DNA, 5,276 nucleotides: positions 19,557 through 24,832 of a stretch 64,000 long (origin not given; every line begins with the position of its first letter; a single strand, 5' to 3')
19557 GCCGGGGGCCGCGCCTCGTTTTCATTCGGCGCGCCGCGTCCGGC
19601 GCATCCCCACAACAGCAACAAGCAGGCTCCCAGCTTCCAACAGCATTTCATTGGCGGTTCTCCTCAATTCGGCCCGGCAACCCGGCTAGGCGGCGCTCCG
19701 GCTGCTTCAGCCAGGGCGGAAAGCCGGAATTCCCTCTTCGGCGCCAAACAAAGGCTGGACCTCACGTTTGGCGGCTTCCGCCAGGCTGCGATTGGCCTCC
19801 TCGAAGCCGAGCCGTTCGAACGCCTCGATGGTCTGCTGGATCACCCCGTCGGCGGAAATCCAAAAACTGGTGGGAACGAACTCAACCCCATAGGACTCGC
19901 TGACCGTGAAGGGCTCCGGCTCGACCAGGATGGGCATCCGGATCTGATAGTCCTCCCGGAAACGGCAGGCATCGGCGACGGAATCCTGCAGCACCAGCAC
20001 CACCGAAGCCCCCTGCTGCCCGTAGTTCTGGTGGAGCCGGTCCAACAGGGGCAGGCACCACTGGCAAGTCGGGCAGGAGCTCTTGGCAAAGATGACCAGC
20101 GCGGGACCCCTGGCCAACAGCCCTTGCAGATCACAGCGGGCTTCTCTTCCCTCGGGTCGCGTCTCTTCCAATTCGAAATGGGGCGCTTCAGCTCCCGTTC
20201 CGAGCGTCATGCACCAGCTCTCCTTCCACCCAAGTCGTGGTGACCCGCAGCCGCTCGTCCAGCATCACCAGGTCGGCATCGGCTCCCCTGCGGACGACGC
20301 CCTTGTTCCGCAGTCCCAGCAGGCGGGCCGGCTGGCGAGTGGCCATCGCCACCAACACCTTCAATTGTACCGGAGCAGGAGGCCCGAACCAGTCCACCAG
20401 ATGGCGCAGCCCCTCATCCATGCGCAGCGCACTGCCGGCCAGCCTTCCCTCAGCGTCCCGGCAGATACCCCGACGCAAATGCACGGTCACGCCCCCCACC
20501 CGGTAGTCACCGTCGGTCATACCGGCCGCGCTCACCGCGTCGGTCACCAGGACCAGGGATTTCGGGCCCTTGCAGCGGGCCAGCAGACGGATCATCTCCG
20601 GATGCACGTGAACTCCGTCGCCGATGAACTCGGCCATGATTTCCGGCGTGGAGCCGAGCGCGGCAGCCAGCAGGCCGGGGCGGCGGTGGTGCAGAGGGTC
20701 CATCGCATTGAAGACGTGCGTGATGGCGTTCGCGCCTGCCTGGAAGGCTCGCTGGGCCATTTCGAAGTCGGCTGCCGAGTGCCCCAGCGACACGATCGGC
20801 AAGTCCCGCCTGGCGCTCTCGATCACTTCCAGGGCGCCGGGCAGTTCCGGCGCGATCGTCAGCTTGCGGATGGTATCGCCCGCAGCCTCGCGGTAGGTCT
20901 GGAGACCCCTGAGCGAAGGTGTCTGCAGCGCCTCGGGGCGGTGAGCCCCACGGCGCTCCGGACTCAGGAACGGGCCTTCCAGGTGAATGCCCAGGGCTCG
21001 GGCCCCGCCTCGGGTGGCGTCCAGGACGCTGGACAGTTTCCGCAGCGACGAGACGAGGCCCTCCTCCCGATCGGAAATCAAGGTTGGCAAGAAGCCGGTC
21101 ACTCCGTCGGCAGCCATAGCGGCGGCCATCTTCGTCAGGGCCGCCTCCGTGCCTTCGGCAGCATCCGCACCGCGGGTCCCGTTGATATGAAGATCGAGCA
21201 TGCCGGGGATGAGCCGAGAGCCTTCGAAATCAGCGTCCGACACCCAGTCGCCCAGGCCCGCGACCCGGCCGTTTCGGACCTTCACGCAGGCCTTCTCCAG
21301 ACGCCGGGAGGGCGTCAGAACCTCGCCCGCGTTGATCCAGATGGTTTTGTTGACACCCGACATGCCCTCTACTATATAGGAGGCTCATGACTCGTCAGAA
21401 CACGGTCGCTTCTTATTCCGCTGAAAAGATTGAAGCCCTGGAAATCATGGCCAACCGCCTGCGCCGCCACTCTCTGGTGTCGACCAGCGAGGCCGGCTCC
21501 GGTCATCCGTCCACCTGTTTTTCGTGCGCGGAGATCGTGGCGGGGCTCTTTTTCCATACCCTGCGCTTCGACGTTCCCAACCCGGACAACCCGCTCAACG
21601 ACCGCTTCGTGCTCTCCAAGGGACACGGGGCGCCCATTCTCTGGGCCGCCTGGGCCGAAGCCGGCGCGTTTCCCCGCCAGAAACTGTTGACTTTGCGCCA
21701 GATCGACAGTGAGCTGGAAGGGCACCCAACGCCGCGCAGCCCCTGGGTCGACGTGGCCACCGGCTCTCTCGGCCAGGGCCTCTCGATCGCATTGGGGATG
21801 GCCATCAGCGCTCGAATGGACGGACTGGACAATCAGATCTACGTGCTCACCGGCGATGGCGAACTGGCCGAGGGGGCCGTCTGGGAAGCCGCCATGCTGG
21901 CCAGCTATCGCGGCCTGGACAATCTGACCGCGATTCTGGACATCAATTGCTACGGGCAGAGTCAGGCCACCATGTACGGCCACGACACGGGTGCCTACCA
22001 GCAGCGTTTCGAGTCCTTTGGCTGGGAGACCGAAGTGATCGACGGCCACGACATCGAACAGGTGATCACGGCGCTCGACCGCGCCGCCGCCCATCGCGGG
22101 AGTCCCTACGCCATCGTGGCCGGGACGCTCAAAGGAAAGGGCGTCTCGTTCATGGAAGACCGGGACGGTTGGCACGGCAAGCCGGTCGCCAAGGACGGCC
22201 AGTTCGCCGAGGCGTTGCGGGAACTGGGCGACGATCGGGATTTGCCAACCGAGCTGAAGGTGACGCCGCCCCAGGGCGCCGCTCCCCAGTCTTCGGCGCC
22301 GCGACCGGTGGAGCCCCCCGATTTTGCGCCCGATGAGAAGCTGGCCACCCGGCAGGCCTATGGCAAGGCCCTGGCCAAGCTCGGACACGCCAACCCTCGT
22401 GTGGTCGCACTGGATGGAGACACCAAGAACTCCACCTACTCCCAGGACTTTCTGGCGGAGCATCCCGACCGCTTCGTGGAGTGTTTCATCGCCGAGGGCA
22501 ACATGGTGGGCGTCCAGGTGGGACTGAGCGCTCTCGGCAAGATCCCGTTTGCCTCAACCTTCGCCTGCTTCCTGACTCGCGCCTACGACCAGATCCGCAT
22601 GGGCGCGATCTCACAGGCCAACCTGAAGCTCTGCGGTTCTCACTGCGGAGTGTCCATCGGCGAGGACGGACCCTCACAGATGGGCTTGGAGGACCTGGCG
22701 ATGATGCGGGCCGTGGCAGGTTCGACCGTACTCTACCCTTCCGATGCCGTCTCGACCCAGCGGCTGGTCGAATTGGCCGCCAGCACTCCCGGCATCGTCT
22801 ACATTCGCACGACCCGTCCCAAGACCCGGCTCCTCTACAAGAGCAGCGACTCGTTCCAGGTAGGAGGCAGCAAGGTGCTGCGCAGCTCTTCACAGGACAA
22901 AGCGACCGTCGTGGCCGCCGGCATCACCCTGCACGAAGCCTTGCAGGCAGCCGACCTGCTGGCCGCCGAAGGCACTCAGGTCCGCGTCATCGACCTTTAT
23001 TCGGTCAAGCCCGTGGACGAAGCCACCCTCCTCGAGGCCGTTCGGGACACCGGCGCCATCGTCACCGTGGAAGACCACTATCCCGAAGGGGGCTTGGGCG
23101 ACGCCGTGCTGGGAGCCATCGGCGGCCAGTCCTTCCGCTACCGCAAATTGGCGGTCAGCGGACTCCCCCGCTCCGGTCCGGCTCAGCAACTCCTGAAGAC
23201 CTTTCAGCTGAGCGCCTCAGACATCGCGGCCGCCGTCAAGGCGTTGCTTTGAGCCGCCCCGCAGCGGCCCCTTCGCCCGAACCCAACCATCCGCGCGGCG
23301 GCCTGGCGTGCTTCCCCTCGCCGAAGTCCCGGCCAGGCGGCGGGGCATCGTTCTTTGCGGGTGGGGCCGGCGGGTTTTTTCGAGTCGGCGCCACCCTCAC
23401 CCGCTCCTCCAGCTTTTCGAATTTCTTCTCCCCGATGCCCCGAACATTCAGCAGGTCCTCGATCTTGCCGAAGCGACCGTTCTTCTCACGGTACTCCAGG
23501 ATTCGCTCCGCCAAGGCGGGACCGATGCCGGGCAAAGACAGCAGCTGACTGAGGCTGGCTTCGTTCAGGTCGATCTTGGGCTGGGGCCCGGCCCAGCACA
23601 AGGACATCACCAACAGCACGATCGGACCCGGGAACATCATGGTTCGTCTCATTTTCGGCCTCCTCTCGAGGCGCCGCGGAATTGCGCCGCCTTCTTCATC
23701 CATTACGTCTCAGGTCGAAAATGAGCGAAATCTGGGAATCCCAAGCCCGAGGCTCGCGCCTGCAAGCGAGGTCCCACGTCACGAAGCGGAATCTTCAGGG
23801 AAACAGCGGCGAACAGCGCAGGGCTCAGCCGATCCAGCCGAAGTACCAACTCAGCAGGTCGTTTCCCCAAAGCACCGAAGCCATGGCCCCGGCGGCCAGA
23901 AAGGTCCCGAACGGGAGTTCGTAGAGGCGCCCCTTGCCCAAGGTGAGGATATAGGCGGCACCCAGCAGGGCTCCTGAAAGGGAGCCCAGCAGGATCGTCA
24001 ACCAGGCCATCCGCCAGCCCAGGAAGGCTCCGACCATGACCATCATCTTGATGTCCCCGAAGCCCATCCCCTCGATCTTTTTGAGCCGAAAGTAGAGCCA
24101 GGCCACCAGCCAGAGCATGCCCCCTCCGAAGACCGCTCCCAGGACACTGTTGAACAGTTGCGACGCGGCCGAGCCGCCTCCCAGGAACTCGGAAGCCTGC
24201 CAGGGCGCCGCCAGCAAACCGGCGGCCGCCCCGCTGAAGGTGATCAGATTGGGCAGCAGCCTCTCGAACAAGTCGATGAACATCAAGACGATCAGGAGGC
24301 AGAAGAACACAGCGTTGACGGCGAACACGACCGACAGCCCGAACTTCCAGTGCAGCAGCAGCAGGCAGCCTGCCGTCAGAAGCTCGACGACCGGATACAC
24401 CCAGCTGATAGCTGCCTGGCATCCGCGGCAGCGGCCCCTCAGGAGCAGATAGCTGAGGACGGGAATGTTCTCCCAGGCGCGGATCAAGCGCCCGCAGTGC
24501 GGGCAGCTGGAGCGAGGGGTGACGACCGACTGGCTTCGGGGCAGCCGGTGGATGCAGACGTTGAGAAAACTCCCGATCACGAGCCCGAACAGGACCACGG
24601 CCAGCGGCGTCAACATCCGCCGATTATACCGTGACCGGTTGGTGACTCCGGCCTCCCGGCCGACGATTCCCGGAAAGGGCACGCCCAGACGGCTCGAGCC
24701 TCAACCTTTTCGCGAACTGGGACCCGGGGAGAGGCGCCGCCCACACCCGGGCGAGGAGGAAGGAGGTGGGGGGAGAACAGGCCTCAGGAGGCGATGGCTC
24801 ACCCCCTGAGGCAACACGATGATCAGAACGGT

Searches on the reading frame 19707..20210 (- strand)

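Call 19: search_protein_families(library=pfam, proteins=[window:19707-20210:-], max_evalue=0.00001)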
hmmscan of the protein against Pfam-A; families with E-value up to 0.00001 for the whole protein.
window:19707-20210:- (167 aa): 2 families
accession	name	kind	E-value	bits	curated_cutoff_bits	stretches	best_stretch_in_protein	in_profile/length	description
PF00578.27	AhpC-TSA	-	1.1e-14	54.9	26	1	6-126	2-123/124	AhpC/TSA family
PF08534.16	Redoxin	-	5.2e-10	39.7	26.6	1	6-133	3-137/148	Redoxin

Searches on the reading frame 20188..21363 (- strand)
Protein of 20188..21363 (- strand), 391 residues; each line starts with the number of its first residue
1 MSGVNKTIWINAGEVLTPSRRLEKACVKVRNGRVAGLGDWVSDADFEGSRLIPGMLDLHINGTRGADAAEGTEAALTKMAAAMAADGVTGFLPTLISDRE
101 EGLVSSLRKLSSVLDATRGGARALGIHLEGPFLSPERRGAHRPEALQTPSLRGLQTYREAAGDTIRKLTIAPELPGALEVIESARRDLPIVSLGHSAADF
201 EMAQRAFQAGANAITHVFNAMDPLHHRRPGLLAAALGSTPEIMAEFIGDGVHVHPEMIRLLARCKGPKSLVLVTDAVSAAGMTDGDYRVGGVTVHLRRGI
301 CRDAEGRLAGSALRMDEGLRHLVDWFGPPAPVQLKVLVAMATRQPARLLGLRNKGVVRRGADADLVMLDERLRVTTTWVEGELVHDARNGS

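Call 19: search_protein_families(library=pfam, proteins=[window:20188-21363:-], max_evalue=0.00001)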
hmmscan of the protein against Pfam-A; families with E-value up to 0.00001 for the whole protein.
window:20188-21363:- (391 aa): 2 families
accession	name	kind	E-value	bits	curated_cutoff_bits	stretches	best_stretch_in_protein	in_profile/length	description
PF01979.26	Amidohydro_1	-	6.2e-22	78.7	25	1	51-384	2-345/345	Amidohydrolase family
PF07969.17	Amidohydro_3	-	1.2e-08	35.3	29.7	1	324-384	399-471/472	Amidohydrolase family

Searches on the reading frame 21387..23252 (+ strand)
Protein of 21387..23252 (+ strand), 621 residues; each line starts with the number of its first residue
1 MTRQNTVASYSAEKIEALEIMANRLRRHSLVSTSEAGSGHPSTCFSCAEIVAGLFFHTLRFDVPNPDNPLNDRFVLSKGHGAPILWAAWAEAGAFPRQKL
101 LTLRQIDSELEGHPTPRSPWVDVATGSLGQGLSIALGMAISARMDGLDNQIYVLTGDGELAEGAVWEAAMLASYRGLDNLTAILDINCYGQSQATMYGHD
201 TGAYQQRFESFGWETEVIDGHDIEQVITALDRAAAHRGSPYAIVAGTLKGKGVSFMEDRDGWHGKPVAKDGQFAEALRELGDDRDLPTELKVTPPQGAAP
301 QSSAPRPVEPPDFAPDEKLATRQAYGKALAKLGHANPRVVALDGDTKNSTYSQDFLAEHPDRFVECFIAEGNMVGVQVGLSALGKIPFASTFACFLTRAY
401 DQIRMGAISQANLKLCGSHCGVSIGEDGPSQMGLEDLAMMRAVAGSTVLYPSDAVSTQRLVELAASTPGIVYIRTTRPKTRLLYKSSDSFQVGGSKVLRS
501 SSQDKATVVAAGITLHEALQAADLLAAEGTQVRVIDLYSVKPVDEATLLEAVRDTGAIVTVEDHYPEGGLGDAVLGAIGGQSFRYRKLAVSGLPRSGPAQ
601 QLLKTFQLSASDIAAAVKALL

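Call 19: search_protein_families(library=pfam, proteins=[window:21387-23252:+], max_evalue=0.00001)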
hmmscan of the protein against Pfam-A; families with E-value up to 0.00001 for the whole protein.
window:21387-23252:+ (621 aa): 5 families
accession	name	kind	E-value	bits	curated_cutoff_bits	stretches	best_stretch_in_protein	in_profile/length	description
PF02779.29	Transket_pyr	-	1.1e-45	155.8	27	1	318-480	2-172/174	Transketolase, pyrimidine binding domain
PF00456.26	Transketolase_N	-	8e-40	137.3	22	1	21-281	5-276/334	Transketolase, thiamine diphosphate binding domain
PF02780.25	Transketolase_C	-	7.6e-29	100.6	25.9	1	496-613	2-124/124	Transketolase, C-terminal domain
PF13292.11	DXP_synthase_N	-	2.2e-07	30.9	21.2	0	18-185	18-169/274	1-deoxy-D-xylulose-5-phosphate synthase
PF00676.26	E1_dh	-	2.2e-06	27.3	22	1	125-237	100-211/300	Dehydrogenase E1 component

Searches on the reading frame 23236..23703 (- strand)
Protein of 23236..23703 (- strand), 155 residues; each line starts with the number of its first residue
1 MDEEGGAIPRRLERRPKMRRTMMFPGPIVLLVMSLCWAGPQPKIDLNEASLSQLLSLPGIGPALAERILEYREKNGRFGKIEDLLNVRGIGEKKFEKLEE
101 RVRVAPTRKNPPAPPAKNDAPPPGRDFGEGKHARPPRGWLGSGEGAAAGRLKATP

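Call 3: search_protein_families(library=pfam, proteins=[window:23236-23703:-], max_evalue=1)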
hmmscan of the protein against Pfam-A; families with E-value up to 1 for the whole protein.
window:23236-23703:- (155 aa): 12 families
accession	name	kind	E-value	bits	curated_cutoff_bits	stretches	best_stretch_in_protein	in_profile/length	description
PF12836.13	HHH_3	-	8.2e-24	83.9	27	1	42-103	4-65/65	Helix-hairpin-helix motif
PF00633.29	HHH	-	4.7e-13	48.7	24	2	45-71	4-30/30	Helix-hairpin-helix motif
PF14520.12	HHH_5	-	9.3e-07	29.7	27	1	46-70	29-53/57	Helix-hairpin-helix domain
PF06514.17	PsbU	-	2.7e-06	27.7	24.5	1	43-100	14-67/93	Photosystem II 12 kDa extrinsic protein (PsbU)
PF14716.13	HHH_8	-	1.2e-05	26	30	1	50-74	46-70/73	Helix-hairpin-helix domain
PF12826.13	HHH_2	-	0.00012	22.6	27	1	46-74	29-57/64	Helix-hairpin-helix motif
PF14579.12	HHH_6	-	0.00076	20.1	25.6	1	57-98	30-74/90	Helix-hairpin-helix motif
PF03934.19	T2SSK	-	0.0021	18.8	24.2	1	56-92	13-49/63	Type II secretion system (T2SS), protein K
PF00570.28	HRDC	-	0.022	15.2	23.8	0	81-97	43-59/68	HRDC domain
PF21687.3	T2SSK_1st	-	0.052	14.7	26.2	1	69-106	69-106/107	Type II secretion system (T2SS), protein K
PF11798.14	IMS_HHH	-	0.1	13.4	24.4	0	57-70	16-28/32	IMS family HHH motif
PF22525.1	H2TH_5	-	0.11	13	27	0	54-101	30-70/71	S13-like H2TH domain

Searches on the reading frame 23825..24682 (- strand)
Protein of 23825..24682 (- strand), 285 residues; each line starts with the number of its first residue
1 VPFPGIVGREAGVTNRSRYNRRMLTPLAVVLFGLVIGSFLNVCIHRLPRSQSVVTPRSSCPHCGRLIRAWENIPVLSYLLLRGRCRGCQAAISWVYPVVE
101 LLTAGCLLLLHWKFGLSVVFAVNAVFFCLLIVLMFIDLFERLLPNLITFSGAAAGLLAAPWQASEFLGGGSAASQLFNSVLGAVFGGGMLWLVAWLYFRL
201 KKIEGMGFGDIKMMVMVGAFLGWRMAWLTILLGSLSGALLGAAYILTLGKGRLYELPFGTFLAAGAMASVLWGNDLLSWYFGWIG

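Call 3: search_protein_families(library=pfam, proteins=[window:23825-24682:-], max_evalue=1)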
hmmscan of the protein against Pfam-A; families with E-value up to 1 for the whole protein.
window:23825-24682:- (285 aa): 3 families
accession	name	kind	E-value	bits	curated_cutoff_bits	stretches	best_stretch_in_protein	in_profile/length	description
PF06750.18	A24_N_bact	-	3.4e-36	123.6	23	1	31-114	1-84/84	Bacterial Peptidase A24 N-terminal domain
PF01478.23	Peptidase_A24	-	1.2e-17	64.7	26.5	1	125-241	2-103/104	Type IV leader peptidase family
PF12172.15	zf-ChsH2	-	0.42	10.9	23.2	1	53-65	21-33/37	ChsH2, rubredoxin-like zinc ribbon domain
